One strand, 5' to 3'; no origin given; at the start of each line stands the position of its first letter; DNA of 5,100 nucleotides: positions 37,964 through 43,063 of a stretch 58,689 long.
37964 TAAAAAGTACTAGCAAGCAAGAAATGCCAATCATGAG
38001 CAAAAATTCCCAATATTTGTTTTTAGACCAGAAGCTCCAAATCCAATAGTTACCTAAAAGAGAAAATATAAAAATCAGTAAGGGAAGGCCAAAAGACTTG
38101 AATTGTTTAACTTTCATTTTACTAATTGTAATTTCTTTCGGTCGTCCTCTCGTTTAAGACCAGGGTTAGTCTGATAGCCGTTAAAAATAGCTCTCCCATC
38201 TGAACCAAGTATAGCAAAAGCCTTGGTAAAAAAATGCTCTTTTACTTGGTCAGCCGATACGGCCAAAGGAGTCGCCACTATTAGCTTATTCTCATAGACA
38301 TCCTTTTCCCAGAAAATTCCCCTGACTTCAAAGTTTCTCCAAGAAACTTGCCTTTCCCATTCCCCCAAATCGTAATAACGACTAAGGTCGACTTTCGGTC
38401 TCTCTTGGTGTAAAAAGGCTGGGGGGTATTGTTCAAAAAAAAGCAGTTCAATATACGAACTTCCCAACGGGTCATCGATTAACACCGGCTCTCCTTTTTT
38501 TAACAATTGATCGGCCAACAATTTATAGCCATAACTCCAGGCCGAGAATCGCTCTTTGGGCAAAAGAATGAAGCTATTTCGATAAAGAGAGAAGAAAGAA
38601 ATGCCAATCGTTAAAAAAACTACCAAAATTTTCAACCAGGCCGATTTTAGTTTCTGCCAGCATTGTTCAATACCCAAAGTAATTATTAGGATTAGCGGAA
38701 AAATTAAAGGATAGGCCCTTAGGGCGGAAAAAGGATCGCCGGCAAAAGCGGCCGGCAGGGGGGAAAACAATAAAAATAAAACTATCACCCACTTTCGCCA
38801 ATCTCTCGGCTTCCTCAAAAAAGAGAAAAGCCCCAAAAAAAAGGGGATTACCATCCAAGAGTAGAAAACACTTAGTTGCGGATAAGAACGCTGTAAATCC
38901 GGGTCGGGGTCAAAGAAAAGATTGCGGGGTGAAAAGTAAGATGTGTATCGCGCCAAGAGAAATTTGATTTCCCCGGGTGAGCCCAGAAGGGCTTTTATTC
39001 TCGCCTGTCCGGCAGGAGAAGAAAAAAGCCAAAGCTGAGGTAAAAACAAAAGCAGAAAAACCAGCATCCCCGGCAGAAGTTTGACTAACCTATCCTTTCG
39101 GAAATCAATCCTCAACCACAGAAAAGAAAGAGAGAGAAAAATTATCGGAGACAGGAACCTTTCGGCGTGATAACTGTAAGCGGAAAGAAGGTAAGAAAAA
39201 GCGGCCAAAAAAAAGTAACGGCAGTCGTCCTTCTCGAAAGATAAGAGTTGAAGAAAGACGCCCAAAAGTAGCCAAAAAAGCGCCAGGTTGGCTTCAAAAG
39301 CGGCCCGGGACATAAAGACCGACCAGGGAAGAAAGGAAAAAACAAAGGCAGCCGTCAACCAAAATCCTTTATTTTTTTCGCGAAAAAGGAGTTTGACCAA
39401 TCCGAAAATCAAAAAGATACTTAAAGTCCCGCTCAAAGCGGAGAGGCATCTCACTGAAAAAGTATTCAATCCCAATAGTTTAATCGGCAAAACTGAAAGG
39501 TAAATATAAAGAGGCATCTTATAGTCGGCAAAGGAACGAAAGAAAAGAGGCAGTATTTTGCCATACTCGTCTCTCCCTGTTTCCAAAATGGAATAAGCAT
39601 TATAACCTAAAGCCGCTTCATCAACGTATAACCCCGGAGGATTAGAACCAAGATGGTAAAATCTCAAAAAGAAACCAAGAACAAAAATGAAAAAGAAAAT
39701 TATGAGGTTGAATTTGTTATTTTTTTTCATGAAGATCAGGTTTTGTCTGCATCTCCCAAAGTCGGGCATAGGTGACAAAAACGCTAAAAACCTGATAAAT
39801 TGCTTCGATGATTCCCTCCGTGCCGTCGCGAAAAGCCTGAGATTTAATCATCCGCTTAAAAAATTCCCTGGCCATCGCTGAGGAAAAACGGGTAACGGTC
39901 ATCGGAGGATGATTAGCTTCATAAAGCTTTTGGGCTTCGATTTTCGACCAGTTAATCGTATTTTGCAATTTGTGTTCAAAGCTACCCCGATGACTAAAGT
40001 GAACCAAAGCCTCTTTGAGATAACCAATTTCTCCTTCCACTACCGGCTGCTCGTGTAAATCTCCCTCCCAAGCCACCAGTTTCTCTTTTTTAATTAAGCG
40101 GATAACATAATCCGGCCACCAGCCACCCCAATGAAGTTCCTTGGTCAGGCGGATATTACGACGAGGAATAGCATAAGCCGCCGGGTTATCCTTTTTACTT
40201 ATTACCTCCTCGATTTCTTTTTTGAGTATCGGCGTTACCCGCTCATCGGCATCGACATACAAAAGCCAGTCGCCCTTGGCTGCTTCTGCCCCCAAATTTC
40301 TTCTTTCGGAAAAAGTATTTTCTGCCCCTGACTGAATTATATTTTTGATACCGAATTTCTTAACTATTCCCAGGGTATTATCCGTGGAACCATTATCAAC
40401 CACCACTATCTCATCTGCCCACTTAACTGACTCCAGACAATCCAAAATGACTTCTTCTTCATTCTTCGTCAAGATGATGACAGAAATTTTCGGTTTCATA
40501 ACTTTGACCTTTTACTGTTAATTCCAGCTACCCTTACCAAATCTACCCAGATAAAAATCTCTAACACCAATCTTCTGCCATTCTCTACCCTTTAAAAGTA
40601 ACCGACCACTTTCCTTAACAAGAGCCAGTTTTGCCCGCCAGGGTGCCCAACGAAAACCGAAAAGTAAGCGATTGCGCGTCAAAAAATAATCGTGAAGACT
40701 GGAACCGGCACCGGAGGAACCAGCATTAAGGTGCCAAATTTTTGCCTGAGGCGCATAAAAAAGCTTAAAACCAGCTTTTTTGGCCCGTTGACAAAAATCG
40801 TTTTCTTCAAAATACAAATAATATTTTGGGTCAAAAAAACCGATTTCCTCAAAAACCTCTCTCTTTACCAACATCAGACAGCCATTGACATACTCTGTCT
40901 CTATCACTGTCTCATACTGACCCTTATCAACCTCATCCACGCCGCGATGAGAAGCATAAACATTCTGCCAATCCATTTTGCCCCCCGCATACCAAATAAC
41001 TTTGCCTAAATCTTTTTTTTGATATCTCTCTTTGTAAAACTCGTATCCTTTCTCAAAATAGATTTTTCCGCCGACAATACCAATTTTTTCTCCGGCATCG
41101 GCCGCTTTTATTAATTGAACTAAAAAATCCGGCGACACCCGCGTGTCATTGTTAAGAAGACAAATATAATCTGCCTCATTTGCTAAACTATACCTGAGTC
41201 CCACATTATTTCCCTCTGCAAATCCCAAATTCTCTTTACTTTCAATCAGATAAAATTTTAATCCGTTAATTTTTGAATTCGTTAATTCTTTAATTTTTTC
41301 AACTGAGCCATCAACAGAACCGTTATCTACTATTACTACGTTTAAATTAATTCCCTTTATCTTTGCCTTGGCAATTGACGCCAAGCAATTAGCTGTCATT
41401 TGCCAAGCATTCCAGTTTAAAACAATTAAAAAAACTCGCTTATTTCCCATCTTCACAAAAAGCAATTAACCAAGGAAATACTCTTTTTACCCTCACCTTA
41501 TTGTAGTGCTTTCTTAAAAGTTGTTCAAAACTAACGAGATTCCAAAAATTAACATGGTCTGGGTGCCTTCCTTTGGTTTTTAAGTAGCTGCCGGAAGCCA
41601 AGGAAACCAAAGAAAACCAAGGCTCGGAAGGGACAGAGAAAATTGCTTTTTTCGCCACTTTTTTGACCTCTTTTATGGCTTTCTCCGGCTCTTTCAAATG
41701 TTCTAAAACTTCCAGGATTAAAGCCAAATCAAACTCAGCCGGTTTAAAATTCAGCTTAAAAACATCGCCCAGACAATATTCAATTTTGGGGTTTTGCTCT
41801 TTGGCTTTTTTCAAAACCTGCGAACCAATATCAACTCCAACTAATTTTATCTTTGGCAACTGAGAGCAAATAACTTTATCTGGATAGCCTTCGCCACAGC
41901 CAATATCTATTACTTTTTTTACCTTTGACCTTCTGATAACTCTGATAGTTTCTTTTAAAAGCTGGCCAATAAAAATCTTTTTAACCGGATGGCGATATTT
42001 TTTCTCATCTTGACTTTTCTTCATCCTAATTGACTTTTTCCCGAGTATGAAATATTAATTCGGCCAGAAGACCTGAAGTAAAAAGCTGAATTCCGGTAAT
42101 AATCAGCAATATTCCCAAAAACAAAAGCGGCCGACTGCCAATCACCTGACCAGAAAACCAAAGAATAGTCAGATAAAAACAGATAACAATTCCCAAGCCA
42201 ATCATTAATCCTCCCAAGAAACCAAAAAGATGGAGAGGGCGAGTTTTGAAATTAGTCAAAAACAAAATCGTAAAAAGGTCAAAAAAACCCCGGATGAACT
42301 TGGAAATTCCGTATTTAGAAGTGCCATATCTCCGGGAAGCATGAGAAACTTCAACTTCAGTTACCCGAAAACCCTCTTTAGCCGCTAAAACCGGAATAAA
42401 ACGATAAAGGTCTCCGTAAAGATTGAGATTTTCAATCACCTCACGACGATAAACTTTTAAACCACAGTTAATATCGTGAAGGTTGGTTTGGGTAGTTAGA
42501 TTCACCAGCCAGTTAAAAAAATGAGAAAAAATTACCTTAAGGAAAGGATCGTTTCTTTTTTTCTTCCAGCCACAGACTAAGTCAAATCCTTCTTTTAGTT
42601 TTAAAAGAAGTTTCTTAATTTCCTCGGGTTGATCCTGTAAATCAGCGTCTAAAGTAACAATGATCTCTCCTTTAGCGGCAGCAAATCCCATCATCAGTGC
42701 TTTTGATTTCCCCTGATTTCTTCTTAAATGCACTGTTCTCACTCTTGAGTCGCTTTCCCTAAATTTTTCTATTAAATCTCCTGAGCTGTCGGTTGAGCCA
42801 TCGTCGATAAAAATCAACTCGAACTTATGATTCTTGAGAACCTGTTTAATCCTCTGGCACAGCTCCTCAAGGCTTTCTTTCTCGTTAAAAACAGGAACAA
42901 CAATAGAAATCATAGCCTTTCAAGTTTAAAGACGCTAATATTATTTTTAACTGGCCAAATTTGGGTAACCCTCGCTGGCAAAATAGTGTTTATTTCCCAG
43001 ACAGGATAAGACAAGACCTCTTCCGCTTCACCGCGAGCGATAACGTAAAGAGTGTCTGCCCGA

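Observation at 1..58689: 58-kb one-strand glycosylation super-locus with 24 GT-C-like membrane proteins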

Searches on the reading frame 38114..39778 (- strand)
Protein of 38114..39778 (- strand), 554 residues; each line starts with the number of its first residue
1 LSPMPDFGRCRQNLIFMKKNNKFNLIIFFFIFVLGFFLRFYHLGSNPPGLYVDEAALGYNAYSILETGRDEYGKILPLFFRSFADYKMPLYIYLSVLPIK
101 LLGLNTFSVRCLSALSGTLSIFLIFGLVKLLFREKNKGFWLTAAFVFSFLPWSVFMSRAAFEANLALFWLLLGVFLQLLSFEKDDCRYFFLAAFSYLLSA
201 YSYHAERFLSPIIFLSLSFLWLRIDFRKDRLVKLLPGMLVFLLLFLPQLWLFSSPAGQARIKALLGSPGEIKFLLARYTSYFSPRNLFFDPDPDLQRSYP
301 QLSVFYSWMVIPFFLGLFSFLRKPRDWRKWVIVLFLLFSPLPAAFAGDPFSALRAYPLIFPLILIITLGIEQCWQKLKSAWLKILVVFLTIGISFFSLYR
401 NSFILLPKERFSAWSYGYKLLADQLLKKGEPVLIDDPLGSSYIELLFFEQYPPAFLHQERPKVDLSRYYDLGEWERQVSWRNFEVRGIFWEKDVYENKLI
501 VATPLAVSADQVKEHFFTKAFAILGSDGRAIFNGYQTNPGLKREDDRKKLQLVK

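Call 6: search_protein_families(library=pfam, proteins=[window:38114-39778:-], max_evalue=0.01)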
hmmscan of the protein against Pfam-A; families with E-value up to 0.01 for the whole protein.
window:38114-39778:- (554 aa): 1 family
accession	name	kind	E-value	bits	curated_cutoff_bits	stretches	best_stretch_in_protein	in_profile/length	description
PF13231.12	PMT_2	-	1.8e-06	28.7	26.1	1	89-250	4-159/160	Dolichyl-phosphate-mannose-protein mannosyltransferase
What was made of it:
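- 38114..39778 (-): g30, GT-C family F1. PMT_2 at 28.7 bits (call 6).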

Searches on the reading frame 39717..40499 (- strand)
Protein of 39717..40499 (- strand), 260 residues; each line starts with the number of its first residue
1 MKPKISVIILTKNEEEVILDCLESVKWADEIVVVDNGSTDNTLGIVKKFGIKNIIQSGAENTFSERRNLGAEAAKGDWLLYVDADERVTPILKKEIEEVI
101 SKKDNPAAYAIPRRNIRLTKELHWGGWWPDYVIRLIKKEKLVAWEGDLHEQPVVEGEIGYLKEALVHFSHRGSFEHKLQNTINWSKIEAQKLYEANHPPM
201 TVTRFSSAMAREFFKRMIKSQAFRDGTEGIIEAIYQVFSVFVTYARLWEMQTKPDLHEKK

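Call 7: search_protein_families(library=pfam, proteins=[window:39717-40499:-], max_evalue=0.01)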
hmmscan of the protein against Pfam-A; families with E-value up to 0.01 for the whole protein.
window:39717-40499:- (260 aa): 5 families
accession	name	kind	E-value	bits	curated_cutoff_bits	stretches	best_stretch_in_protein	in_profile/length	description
PF00535.33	Glycos_transf_2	-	4.8e-22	79.1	23.3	1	6-124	1-125/168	Glycosyl transferase family 2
PF13704.12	Glyco_tranf_2_4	-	3.2e-08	34.4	27.5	1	12-86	1-82/98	Glycosyl transferase family 2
PF10111.15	Glyco_tranf_2_2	-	8.6e-07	29.1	27.3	1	7-90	2-96/276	Glycosyltransferase like family 2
PF11300.13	DUF3102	-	0.0025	18.5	24.4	0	22-102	42-120/129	Protein of unknown function (DUF3102)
PF13641.12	Glyco_tranf_2_3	-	0.0063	17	27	0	3-86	1-97/230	Glycosyltransferase like family 2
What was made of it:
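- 39717..40499 (-): g31, GT2. Glycos_transf_2 at 79.1 bits (call 7).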

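Call 50: search_protein_families(library=ncbifam, proteins=[window:39717-40499:-], max_evalue=1e-12)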
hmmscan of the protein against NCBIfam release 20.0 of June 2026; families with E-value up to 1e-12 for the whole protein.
window:39717-40499:- (260 aa): 2 families
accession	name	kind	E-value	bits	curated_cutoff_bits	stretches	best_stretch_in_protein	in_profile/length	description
TIGR04283.1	glyco_like_mftF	equivalog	5.4e-15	55.6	182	1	5-108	1-105/221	TIGR04283 family arsenosugar biosynthesis glycosyltransferase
TIGR04195.1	S_glycosyl_SunS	equivalog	4.6e-13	48.8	350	1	3-88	57-144/421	SunS family peptide S-glycosyltransferase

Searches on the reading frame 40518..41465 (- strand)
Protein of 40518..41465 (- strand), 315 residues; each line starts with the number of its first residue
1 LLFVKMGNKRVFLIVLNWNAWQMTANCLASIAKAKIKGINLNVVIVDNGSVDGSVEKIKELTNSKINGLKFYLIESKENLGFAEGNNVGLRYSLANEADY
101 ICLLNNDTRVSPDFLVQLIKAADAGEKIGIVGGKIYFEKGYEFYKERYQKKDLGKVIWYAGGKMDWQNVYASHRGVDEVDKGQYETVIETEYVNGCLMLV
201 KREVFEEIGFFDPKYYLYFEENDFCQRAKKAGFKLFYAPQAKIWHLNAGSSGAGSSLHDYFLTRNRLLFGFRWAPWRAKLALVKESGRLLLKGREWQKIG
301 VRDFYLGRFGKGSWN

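Call 7: search_protein_families(library=pfam, proteins=[window:40518-41465:-], max_evalue=0.01)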
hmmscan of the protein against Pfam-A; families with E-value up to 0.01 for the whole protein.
window:40518-41465:- (315 aa): 6 families
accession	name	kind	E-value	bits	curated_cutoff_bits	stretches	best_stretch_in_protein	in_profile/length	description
PF00535.33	Glycos_transf_2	-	2.4e-20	73.6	23.3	1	14-207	3-166/168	Glycosyl transferase family 2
PF13641.12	Glyco_tranf_2_3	-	3.1e-13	50.7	27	1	11-249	3-215/230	Glycosyltransferase like family 2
PF13632.12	Glyco_trans_2_3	-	2.3e-06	28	27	1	100-244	1-122/198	Glycosyl transferase family group 2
PF13712.12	Glyco_tranf_2_5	-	0.00015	22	27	1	68-246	27-188/210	Glycosyltransferase like family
PF10111.15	Glyco_tranf_2_2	-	0.00071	19.6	27.3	1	40-122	29-106/276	Glycosyltransferase like family 2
PF02709.20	Glyco_transf_7C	-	0.0022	18.1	23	1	191-240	17-67/78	N-terminal domain of galactosyltransferase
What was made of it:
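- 40518..41465 (-): g32, GT2 (rhamnosyltransferase-like, below threshold). Glycos_transf_2 at 73.6 bits (call 7).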

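Call 50: search_protein_families(library=ncbifam, proteins=[window:40518-41465:-], max_evalue=1e-12)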
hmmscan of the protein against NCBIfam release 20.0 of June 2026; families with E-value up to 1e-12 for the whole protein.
window:40518-41465:- (315 aa): 1 family
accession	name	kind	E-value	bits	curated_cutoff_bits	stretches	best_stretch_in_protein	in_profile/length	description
TIGR01556.1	rhamnosyltran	subfamily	7e-21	74.6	200.55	1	35-246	16-201/281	rhamnosyltransferase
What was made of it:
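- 40518..41465 (-): TIGR01556 at 74.6 bits, below its cut-off (call 50).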

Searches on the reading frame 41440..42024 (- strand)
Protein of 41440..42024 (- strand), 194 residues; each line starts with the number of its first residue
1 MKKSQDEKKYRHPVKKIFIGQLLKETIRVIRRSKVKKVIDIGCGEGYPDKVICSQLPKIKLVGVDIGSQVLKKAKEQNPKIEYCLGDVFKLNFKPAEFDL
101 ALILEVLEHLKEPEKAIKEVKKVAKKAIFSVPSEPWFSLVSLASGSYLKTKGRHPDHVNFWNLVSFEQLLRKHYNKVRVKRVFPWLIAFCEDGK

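Call 7: search_protein_families(library=pfam, proteins=[window:41440-42024:-], max_evalue=0.01)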
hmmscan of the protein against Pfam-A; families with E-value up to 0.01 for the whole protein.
window:41440-42024:- (194 aa): 13 families
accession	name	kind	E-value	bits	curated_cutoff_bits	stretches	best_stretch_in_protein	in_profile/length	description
PF08241.18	Methyltransf_11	-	2.3e-17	63.8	21.2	1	39-126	1-89/95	Methyltransferase domain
PF13847.12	Methyltransf_31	-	6e-15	55.6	27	1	34-127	3-104/145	Methyltransferase domain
PF13649.12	Methyltransf_25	-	6.1e-15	56.1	27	1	38-126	1-95/97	Methyltransferase domain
PF13489.12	Methyltransf_23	-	3.6e-13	50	27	1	32-172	20-156/164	Methyltransferase domain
PF08242.18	Methyltransf_12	-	2.6e-12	47.7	30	1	39-125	1-93/98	Methyltransferase domain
PF07021.18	MetW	-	3e-06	27.4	21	1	36-136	15-114/193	Methionine biosynthesis protein MetW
PF00891.24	Methyltransf_2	-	8.1e-06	25.8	22.3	1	25-109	53-139/210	O-methyltransferase domain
PF13679.12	Methyltransf_32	-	1e-05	26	27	1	19-83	13-78/143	Methyltransferase domain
PF01728.25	FtsJ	-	1.3e-05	25.7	24.1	1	26-95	15-82/181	FtsJ-like methyltransferase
PF01209.24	Ubie_methyltran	-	0.00025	20.9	20.1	1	26-126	39-145/233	ubiE/COQ5 methyltransferase family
PF05175.20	MTS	-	0.00029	21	23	1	30-77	27-74/170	Methyltransferase small domain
PF05401.17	NodS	-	0.0015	18.9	24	1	24-117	32-126/201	Nodulation protein S (NodS)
PF01795.25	Methyltransf_5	-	0.0022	17.9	27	1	22-77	8-63/309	MraW methylase family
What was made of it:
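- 41440..42024 (-): g33, SAM methyltransferase. Methyltransf_11 at 63.8 bits (call 7).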

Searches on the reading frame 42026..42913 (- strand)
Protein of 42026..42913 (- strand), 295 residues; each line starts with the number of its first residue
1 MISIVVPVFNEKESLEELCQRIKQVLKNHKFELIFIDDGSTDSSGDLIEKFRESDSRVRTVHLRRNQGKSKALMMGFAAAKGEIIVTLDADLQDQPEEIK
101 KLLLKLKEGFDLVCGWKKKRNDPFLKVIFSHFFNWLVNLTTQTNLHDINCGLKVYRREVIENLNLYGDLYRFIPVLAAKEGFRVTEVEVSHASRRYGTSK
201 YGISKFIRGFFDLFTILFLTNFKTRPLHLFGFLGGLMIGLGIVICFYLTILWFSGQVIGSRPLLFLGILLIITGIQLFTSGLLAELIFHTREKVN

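Call 7: search_protein_families(library=pfam, proteins=[window:42026-42913:-], max_evalue=0.01)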
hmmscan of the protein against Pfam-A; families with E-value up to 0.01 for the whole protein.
window:42026-42913:- (295 aa): 4 families
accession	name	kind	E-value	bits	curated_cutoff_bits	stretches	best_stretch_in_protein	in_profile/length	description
PF00535.33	Glycos_transf_2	-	2.8e-36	125.4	23.3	1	3-162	1-166/168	Glycosyl transferase family 2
PF10111.15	Glyco_tranf_2_2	-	3.4e-07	30.5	27.3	1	3-103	1-103/276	Glycosyltransferase like family 2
PF13641.12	Glyco_tranf_2_3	-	7.4e-07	29.9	27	1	2-106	3-111/230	Glycosyltransferase like family 2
PF13506.12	Glyco_transf_21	-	0.00014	21.8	21.7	1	69-151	18-102/174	Glycosyl transferase family 21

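Call 14: search_protein_families(library=ncbifam, proteins=[window:42026-42913:-], max_evalue=1)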
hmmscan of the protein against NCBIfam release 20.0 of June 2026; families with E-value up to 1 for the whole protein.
window:42026-42913:- (295 aa): 30 families (the best 25 are shown)
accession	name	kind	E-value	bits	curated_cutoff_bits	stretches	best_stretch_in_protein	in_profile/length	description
NF007986.1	PRK10714.1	equivalog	7.5e-59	199.3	529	1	2-288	8-294/316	undecaprenyl-phosphate 4-deoxy-4-formamido-L-arabinose transferase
NF047588.1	GlcsyltransPgfSStrep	equivalog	3.1e-42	144.9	500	1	2-287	3-287/308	glycosyltransferase PgfS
TIGR04182.1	glyco_TIGR04182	equivalog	1.9e-28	99.7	325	1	2-291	2-286/293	S-layer glycoprotein N-glycosyltransferase AglJ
TIGR03937.1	PgaC_IcaA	equivalog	1.1e-21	77.3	422.3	1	1-92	46-136/407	poly-beta-1,6-N-acetyl-D-glucosamine synthase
NF007482.0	PRK10073.1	equivalog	1.9e-18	66.6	423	1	2-103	8-107/334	glycosyltransferase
NF058614.1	PPMAGASynPpgS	equivalog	3.1e-15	56.2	370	1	4-200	4-205/226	polyprenyl-phospho-N-acetylgalactosaminyl synthase PpgS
NF047683.1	TeichurnBiosyTuaG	equivalog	6.5e-15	55.4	400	1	2-104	8-109/252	teichuronic acid biosynthesis protein TuaG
TIGR04283.1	glyco_like_mftF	equivalog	7.5e-15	55.1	182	1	2-140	1-132/221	TIGR04283 family arsenosugar biosynthesis glycosyltransferase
NF041875.1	EPS_EpsD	equivalog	9.2e-14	51.6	370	1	2-108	1-106/325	exopolysaccharide biosynthesis glycosyltransferase EpsD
TIGR03111.1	glyc2_xrt_Gpos1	hypoth_equivalog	1.9e-13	50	363.95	1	2-109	51-159/439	TIGR03111 family XrtG-associated glycosyltransferase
NF041391.1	DPhHxTase_Halo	equivalog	4.4e-12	45.4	375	1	8-196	3-188/213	dolichyl-phosphate hexose transferase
TIGR03965.1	mycofact_glyco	equivalog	1.6e-11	43.7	280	1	2-106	76-179/467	mycofactocin biosynthesis glycosyltransferase MftF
NF010496.0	PRK13915.1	equivalog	3.2e-11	42.9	262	1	2-103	33-139/307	glucosyl-3-phosphoglycerate synthase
NF050050.1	ProtGlycPglI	equivalog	3.1e-10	39.9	500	1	2-115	4-117/306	GalNAc(5)-diNAcBac-PP-undecaprenol beta-1,3-glucosyltransferase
TIGR04242.1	nodulat_NodC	equivalog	6e-10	38.6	550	1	2-108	50-158/395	chitooligosaccharide synthase NodC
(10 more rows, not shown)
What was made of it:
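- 42026..42913 (-): g34, ArnC/PgfS-like polyprenyl-phosphate glycosyltransferase (GT2 with two C-terminal TM helices). NCBIfam ArnC at 199 bits over residues 2-288 of a 316-position model, and PgfS at 145 bits; both are below the curated cut-offs (call 14).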
